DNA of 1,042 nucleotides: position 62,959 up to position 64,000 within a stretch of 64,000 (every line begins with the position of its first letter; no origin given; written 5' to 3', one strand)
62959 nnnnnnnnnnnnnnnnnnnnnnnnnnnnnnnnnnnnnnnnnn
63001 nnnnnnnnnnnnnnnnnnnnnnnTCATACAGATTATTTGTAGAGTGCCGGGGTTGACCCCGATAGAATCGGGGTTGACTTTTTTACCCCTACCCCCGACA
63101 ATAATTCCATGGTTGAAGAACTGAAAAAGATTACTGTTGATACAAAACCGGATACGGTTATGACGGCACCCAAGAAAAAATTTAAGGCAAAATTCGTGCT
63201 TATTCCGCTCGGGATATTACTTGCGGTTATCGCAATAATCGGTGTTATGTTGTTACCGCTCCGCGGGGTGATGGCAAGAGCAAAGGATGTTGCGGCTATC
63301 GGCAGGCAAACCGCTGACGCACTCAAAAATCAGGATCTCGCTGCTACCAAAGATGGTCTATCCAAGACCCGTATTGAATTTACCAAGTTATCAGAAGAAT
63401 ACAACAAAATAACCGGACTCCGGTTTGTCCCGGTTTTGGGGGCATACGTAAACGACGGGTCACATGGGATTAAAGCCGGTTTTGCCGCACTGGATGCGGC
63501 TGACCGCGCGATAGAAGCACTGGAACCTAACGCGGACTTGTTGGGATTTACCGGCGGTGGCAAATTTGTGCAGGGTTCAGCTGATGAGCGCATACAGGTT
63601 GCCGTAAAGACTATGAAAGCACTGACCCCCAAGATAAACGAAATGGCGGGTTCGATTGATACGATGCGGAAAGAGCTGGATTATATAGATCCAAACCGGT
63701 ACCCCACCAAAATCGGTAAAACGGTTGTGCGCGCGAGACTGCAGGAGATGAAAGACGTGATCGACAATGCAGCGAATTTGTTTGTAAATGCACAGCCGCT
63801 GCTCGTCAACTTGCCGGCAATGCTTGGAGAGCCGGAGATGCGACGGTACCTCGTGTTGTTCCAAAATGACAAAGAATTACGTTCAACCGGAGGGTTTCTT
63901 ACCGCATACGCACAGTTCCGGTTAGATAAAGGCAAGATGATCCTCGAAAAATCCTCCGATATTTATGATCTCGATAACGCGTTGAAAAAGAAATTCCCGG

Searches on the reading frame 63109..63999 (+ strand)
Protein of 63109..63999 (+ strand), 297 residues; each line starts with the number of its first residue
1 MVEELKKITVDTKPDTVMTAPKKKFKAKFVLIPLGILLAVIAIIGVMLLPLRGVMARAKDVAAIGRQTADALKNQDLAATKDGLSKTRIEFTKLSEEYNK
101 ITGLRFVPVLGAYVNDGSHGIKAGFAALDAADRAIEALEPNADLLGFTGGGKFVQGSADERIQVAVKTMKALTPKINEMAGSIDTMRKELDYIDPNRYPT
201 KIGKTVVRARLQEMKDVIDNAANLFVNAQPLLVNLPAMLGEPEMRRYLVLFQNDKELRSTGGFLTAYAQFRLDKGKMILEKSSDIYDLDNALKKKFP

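Call 88: search_protein_families(library=pfam, proteins=[window:63109-63999:+], max_evalue=0.001)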
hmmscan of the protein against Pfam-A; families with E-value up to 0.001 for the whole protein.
window:63109-63999:+ (297 aa): 1 family
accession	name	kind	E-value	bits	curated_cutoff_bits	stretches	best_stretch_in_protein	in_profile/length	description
PF13196.11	DUF4012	-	1.9e-08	35.4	28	1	244-288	3-47/144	Protein of unknown function (DUF4012)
